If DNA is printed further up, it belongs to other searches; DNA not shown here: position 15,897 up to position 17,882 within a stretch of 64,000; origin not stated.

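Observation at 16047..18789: Split PEP-synthase-like enzyme in phenylphosphate-synthase-like subunit order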

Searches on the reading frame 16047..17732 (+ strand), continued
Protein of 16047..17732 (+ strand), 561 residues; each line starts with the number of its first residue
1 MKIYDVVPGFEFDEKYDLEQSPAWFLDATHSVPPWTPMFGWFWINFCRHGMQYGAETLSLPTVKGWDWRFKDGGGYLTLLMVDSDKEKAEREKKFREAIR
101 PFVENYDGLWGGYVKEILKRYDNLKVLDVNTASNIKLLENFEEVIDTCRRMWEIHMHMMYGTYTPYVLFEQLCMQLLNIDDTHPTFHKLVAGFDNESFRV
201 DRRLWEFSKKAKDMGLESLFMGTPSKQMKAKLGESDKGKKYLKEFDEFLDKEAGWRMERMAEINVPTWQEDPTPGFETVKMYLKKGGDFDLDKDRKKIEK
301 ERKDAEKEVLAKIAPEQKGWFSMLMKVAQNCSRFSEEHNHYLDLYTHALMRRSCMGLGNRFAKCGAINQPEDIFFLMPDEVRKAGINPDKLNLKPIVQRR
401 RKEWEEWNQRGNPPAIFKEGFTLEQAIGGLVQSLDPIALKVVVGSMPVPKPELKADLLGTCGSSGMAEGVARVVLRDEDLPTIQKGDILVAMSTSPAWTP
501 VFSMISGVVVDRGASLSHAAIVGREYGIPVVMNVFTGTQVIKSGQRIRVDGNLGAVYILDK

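Call 19: find_encoding_contigs(protein=P0039, flank=10000, max_places=2)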
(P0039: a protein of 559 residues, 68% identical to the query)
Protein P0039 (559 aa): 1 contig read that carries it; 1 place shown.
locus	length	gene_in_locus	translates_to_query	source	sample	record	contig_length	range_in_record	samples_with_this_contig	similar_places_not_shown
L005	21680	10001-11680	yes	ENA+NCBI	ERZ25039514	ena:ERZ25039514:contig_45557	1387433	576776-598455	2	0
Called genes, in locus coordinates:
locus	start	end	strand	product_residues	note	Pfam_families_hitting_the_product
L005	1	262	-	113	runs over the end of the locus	PF07238:PilZ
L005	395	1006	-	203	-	PF01966:HD (weak)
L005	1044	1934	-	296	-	PF00126:HTH_1, PF03466:LysR_substrate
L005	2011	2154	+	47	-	-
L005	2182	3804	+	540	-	PF01266:DAO (weak), PF01593:Amino_oxidase, PF01946:Thi4, PF07992:Pyr_redox_2 (faint), PF13450:NAD_binding_8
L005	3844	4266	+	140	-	-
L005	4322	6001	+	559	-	-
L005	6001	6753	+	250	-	PF00106:adh_short, PF08659:KR, PF23441:SDR (weak), PF13561:adh_short_C2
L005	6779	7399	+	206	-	-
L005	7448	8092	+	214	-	-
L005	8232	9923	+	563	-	PF02730:AFOR_N, PF01314:AFOR_C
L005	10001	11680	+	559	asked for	PF27448:Rph_4th, PF00391:PEP-utilizers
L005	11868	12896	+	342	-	PF01326:PPDK_N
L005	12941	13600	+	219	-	-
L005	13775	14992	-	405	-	PF01266:DAO, PF07992:Pyr_redox_2 (faint), PF13738:Pyr_redox_3 (faint)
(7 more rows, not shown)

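Call 20: find_encoding_contigs(protein=P0019, flank=10000, max_places=2)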
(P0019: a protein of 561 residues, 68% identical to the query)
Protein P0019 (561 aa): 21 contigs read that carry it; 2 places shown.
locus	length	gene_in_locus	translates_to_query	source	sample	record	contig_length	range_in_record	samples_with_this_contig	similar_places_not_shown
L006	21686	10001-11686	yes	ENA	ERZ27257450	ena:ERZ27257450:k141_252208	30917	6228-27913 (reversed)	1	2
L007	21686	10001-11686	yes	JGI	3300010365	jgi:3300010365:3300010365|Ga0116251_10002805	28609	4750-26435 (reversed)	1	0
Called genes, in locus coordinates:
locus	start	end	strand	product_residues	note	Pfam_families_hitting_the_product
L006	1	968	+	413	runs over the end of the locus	PF06792:UPF0261, PF23189:UPF0261_C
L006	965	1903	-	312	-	PF00126:HTH_1, PF03466:LysR_substrate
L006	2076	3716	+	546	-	PF01266:DAO (weak), PF01593:Amino_oxidase (weak), PF01946:Thi4, PF13450:NAD_binding_8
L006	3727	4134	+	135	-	-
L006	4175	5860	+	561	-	PF01266:DAO (faint)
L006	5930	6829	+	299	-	PF01937:ARMT1-like_dom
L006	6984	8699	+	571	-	PF27448:Rph_4th, PF00391:PEP-utilizers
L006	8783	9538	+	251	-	PF00106:adh_short, PF08659:KR, PF13561:adh_short_C2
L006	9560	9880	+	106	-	PF03992:ABM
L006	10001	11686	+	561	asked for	PF27448:Rph_4th, PF00391:PEP-utilizers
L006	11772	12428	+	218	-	-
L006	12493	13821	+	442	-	PF00501:AMP-binding (weak), PF14535:AMP-binding_C_2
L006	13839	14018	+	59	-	-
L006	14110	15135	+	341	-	PF01326:PPDK_N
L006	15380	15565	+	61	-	PF01314:AFOR_C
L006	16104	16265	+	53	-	-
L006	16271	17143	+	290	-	PF01937:ARMT1-like_dom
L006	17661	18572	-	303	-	PF00126:HTH_1, PF03466:LysR_substrate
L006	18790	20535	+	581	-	PF00682:HMGL-like, PF02436:PYC_OADA, PF00364:Biotin_lipoyl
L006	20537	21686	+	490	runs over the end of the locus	PF00289:Biotin_carb_N, PF02655:ATP-grasp_3 (weak), PF02786:CPSase_L_D2, PF02222:ATP-grasp (weak), PF07478:Dala_Dala_lig_C, PF02785:Biotin_carb_C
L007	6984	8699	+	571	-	PF27448:Rph_4th, PF00391:PEP-utilizers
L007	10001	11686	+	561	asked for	PF27448:Rph_4th, PF00391:PEP-utilizers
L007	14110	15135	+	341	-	PF01326:PPDK_N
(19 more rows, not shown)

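Call 21: find_encoding_contigs(protein=P0058, flank=10000, max_places=2)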
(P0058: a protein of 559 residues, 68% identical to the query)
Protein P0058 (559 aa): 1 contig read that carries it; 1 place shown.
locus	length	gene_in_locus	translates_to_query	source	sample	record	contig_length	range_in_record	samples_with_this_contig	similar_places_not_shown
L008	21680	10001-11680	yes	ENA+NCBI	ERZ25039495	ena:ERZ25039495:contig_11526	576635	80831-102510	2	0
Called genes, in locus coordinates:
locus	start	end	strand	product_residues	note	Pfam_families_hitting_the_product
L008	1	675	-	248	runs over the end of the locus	PF00226:DnaJ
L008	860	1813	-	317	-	PF00152:tRNA-synt_2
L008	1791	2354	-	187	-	PF08207:EFP_N, PF01132:EFP, PF09285:Elong-fact-P_C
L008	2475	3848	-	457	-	-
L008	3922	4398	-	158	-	PF01613:Flavin_Reduct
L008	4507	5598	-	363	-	PF00890:FAD_binding_2 (weak), PF01266:DAO (faint), PF01494:FAD_binding_3, PF03486:HI0933_like (faint), PF12831:FAD_oxidored, PF13450:NAD_binding_8 (weak)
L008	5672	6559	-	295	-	PF00126:HTH_1, PF03466:LysR_substrate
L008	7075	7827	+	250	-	PF00106:adh_short, PF08659:KR, PF13561:adh_short_C2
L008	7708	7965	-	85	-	-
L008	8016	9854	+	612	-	PF02730:AFOR_N, PF01314:AFOR_C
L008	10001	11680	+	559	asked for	PF27448:Rph_4th, PF00391:PEP-utilizers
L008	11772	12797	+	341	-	PF01326:PPDK_N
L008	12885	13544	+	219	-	-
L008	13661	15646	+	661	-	PF02665:Nitrate_red_gam, PF12838:Fer4_7 (faint), PF13183:Fer4_8, PF13187:Fer4_9 (weak), PF13237:Fer4_10, PF14697:Fer4_21 (faint), PF02754:CCG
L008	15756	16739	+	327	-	PF01012:ETF, PF00766:ETF_alpha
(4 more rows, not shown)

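Call 36: search_dna_similar(query=window:16047-17732:+, collection=plasmids, mode=protein, max_rows=30, max_evalue=1e-10)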
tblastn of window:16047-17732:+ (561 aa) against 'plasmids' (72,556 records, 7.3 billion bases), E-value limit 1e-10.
Records with a match: 129; places in all: 154; records where one place covers at least 80% of the query: 17.
Best place of each record, by identity: <60% 129.
By first word of the organism name: Streptomyces 22; Deinococcus 13; Bacillus 12; Rhodococcus 10; Pseudoalteromonas 10; Haladaptatus 5; Natrinema 4; Haloterrigena 4; Listeria 3; Thioclava 3; and 33 more.
By predicted mobility (MOB-suite, as given by PLSDB): non-mobilizable 108; mobilizable 17; conjugative 4.
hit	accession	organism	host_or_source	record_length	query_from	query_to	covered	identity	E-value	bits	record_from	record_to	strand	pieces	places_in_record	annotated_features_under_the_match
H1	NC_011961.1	Thermomicrobium roseum DSM 5159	-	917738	19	560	97%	28.2%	5e-44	175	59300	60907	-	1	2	PEP-utilizing enzyme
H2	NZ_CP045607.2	Bacillus cereus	Whole organism,soil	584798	24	557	95%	24.9%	2e-41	167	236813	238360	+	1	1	PEP-utilizing enzyme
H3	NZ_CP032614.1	Bacillus thuringiensis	single cell,soil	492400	24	557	95%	24.7%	7e-42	169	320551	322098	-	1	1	PEP-utilizing enzyme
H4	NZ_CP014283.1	Bacillus thuringiensis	cell culture,soil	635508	24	557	95%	24.7%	7e-42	169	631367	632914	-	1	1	PEP-utilizing enzyme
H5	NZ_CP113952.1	Rhodococcus sp. JS3073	culture,soil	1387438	136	561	76%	28.4%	4e-37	155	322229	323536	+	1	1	record has no annotation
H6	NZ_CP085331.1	Haladaptatus salinisoli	cell culture,saline soil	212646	125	561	78%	26.9%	9e-32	138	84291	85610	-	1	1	PEP-utilizing enzyme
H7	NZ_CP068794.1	Deinococcus radiodurans R1 = ATCC 13939 = DSM 20539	cell culture,Orsay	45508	103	558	81%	25.0%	2e-22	109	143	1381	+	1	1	PEP-utilizing enzyme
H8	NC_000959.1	Deinococcus radiodurans R1 = ATCC 13939 = DSM 20539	-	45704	103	558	81%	25.0%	2e-22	109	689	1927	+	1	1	PEP-utilizing enzyme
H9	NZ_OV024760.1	Deinococcus radiodurans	-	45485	103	558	81%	25.0%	2e-22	109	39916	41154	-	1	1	PEP-utilizing enzyme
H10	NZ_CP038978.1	Deinococcus radiodurans R1 = ATCC 13939 = DSM 20539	cell culture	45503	103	558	81%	25.0%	2e-22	109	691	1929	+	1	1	PEP-utilizing enzyme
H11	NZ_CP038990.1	Deinococcus radiodurans R1 = ATCC 13939 = DSM 20539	cell culture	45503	103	558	81%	25.0%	2e-22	109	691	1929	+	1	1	PEP-utilizing enzyme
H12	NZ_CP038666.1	Deinococcus radiodurans R1 = ATCC 13939 = DSM 20539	cell culture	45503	103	558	81%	25.0%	2e-22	109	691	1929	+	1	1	PEP-utilizing enzyme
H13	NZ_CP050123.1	Deinococcus radiodurans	whole organism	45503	103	558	81%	25.0%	2e-22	109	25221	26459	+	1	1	PEP-utilizing enzyme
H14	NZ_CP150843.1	Deinococcus radiodurans R1 = ATCC 13939 = DSM 20539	Single cell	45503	103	558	81%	25.0%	2e-22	109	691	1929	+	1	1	PEP-utilizing enzyme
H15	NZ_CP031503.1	Deinococcus radiodurans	Single cell,Irradiated ground pork and ...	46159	103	558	81%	25.0%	2e-22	109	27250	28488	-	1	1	PEP-utilizing enzyme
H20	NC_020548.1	Azoarcus sp. KH32C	-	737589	129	559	77%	25.5%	6e-32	139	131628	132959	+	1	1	PEP-utilizing enzyme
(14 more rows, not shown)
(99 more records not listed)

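Call 39: get_annotated_region(hit=H20, flank=12000)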
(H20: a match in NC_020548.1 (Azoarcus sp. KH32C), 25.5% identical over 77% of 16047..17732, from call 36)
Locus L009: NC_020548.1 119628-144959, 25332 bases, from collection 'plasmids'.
description: Azoarcus sp. KH32C plasmid pAZKH, complete sequence
organism: Azoarcus sp. KH32C (NCBI taxid 748247)
taxonomy: Bacteria; Pseudomonadota; Betaproteobacteria; Rhodocyclales; Zoogloeaceae; Azoarcus; Azoarcus sp. KH32C
host: -; source: -; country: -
typing (MOB-suite, as given by PLSDB): mobilizable; replicon rep_cluster_432; relaxase MOBP
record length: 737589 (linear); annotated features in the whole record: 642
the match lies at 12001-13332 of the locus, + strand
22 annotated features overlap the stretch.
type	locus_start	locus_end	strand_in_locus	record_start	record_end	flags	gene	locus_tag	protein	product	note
CDS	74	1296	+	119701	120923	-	-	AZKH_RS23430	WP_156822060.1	IS3 family transposase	-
CDS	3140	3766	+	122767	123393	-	-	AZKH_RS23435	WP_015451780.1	LysE family translocator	-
CDS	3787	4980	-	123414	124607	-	prpF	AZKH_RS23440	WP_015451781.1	2-methylaconitate cis-trans isomerase PrpF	GO:0019629 - propionate catabolic process, 2-methylcitrate cycle [Evidence IEA]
CDS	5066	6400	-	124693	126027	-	-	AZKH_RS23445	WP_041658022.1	tryptophan 7-halogenase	-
CDS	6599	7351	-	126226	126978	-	-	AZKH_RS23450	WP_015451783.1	DUF5602 domain-containing protein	-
CDS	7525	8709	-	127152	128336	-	-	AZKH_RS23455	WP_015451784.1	SRPBCC family protein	-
CDS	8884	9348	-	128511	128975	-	-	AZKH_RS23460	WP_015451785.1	pyridoxamine 5'-phosphate oxidase family protein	-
CDS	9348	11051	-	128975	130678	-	-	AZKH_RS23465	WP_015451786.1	sigma-54-dependent Fis family transcriptional regulator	-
CDS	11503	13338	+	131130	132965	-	-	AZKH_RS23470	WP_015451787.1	PEP-utilizing enzyme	GO:0016310 - phosphorylation [Evidence IEA]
CDS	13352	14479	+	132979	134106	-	-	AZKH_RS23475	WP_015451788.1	PEP/pyruvate-binding domain-containing protein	-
CDS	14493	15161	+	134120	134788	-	-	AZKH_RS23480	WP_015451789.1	CBS domain-containing protein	-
CDS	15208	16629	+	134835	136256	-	ppcB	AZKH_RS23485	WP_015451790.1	phenylphosphate carboxylase subunit beta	-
CDS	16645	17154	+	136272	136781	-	ppcD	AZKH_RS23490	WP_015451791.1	phenylphosphate carboxylase subunit delta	-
CDS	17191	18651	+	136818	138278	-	ppcA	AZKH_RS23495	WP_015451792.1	phenylphosphate carboxylase subunit alpha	-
CDS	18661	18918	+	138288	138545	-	ppcG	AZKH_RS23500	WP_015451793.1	phenylphosphate carboxylase subunit gamma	-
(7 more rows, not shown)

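Call 40: get_annotated_region(hit=H1, flank=8000)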
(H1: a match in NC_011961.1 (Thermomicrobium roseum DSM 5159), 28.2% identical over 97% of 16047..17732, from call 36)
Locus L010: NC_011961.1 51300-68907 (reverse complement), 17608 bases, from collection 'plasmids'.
description: Thermomicrobium roseum DSM 5159 plasmid unnamed, complete sequence
organism: Thermomicrobium roseum DSM 5159 (NCBI taxid 309801)
taxonomy: Bacteria; Thermomicrobiota; Thermomicrobia; Thermomicrobiales; Thermomicrobiaceae; Thermomicrobium; Thermomicrobium roseum; Thermomicrobium roseum DSM 5159
host: -; source: -; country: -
typing (MOB-suite, as given by PLSDB): non-mobilizable
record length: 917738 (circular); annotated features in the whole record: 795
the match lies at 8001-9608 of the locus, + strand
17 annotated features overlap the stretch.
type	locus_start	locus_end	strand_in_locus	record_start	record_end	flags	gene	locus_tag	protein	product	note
CDS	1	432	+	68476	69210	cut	-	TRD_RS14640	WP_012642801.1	ABC transporter ATP-binding protein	-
CDS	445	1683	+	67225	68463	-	-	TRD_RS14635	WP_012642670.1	Tm-1-like ATP-binding domain-containing protein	-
CDS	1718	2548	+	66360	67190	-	-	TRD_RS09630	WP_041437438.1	phosphoenolpyruvate hydrolase family protein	-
CDS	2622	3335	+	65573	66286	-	-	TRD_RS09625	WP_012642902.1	GntR family transcriptional regulator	-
CDS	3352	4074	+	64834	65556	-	-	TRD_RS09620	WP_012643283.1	cyclase family protein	-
CDS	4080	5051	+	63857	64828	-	-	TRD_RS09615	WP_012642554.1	PEP/pyruvate-binding domain-containing protein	-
CDS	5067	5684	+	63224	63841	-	-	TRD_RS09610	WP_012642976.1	hypothetical protein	-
CDS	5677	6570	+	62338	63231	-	-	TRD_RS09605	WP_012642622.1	FAD binding domain-containing protein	-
CDS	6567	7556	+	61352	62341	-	-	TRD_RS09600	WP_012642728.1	fumarylacetoacetate hydrolase family protein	-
CDS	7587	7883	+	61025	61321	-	-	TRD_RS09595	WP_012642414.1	antibiotic biosynthesis monooxygenase family protein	-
CDS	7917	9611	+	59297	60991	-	-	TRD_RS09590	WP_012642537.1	PEP-utilizing enzyme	GO:0016310 - phosphorylation [Evidence IEA]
CDS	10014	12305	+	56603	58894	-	-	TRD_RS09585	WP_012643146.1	xanthine dehydrogenase family protein molybdopterin-binding subunit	-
CDS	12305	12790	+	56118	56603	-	-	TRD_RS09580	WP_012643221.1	(2Fe-2S)-binding protein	-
CDS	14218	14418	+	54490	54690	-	-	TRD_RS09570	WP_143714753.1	hypothetical protein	-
CDS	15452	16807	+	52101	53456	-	-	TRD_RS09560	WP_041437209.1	permease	-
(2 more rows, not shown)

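Call 49: find_related_loci(query=A1, collection=genome_contigs, flank=10000)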
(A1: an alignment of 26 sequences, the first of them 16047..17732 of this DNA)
Query A1 (561 aa) in genome_contigs; peptide patterns used: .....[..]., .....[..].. (x = any residue, [..] = any of these).
229 stretches matched a pattern; 207 encode a relative of the query (tblastn E <= 1e-3); the best 80 are kept; 80 distinct loci.
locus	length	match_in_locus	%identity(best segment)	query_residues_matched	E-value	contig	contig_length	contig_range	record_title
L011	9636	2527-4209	96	1-561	0e+0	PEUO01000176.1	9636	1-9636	MAG: Deltaproteobacteria bacterium CG03_land_8_20_14_0_80_45_14 CG03_land_8_20_14_0.80_scaffold_5470_c, whole genome sho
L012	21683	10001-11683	95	1-561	0e+0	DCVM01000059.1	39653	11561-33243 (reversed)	MAG TPA_asm: Syntrophaceae bacterium UBA2188 UBA2188_contig_6994, whole genome shotgun sequence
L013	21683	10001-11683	96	1-561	0e+0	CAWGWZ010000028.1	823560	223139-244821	MAG: uncultured delta proteobacterium isolate MFD04408.bin.3.38 genome assembly, contig: contig_9734, whole genome shotg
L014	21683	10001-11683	94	1-561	0e+0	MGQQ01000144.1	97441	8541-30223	MAG: Deltaproteobacteria bacterium RBG_16_49_23 RBG_16_scaffold_728, whole genome shotgun sequence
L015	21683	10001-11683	89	1-561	0e+0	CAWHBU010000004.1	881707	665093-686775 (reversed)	MAG: uncultured delta proteobacterium isolate MFD03726.bin.2.155 genome assembly, contig: contig_11117, whole genome sho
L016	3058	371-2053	89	1-561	0e+0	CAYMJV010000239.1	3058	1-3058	MAG TPA_asm: uncultured Syntrophaceae bacterium isolate binchicken_co378_81 genome assembly, contig: NODE_30810_length_3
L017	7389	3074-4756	90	1-561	0e+0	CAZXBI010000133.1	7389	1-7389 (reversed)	MAG TPA_asm: uncultured Syntrophorhabdus sp. isolate SRP302447_co4_432 genome assembly, contig: NODE_27139_length_7389_c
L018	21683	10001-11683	85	1-561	0e+0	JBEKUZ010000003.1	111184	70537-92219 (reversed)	MAG: Thermodesulfobacteriota bacterium isolate SPRUCE 593 SPRUCE_593_3, whole genome shotgun sequence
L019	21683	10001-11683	84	1-561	0e+0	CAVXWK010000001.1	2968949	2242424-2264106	MAG: uncultured delta proteobacterium isolate MFD04492.bin.2.7 genome assembly, contig: contig_16283, whole genome shotg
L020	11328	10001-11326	94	1-442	0e+0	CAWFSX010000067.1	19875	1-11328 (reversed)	MAG: uncultured delta proteobacterium isolate MFD00709.bin.2.41 genome assembly, contig: contig_59487, whole genome shot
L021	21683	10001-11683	70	1-561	0e+0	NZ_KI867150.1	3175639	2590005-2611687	Syntrophorhabdus aromaticivorans UI SynarDRAFT_SAI.2, whole genome shotgun sequence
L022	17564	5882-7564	70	1-561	0e+0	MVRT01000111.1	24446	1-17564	MAG: Syntrophorhabdus sp. PtaU1.Bin153 A4E65_contig000111, whole genome shotgun sequence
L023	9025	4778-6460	70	1-561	0e+0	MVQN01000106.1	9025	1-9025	MAG: Syntrophorhabdus sp. PtaB.Bin006 A4E58_contig000106, whole genome shotgun sequence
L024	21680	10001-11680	70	1-561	0e+0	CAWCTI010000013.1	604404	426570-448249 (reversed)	MAG: uncultured delta proteobacterium isolate MFD01476.bin.2.13 genome assembly, contig: contig_32430, whole genome shot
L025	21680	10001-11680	70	1-561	0e+0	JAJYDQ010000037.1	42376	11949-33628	MAG: Deltaproteobacteria bacterium isolate DBS1-1.bin110 NODE_1353_length_42376_cov_1.837345, whole genome shotgun seque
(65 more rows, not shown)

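Call 71: search_protein_representatives(protein=window:16047-17732:+)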
Query: 561 residues. Proteins with E-value up to 0.001 (for the whole library): 25495; up to 1e-10: 11850; up to 1e-30: 808. The best 150 are listed.
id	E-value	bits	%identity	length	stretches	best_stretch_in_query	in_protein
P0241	5.9e-186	635.7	50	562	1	2-560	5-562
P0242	1.1e-185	634.8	49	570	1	3-560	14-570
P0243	9.3e-155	532.7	44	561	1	7-560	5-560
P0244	8.2e-153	526.3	43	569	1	15-560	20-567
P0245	1.0e-145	502.8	44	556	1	10-559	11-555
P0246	4.7e-132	457.7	42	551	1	4-559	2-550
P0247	9.8e-131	453.4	40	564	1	3-561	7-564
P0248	1.5e-130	452.8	43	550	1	4-559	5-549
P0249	2.7e-130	451.9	43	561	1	9-559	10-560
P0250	1.0e-129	450.0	39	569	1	6-560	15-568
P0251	1.7e-129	449.2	40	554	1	12-560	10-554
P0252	3.4e-129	448.3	42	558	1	4-561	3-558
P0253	3.7e-128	444.9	41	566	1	9-560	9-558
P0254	3.9e-126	438.2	32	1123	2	112-559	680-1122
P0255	5.8e-125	434.3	39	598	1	5-561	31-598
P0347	1.5e-56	208.5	32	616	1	19-560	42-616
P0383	1.9e-50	188.3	28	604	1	22-559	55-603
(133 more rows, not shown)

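Call 72: get_annotated_region(hit=H5, flank=9000)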
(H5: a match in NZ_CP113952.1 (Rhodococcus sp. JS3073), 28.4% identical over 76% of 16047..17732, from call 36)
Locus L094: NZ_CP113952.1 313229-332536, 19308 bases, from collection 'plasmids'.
description: Rhodococcus sp. JS3073 plasmid unnamed, complete sequence
organism: Rhodococcus sp. JS3073 (NCBI taxid 3002901)
taxonomy: Bacteria; Actinomycetota; Actinomycetes; Mycobacteriales; Nocardiaceae; Rhodococcus; Rhodococcus sp. JS3073
host: -; source: culture,soil; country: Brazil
typing (MOB-suite, as given by PLSDB): non-mobilizable
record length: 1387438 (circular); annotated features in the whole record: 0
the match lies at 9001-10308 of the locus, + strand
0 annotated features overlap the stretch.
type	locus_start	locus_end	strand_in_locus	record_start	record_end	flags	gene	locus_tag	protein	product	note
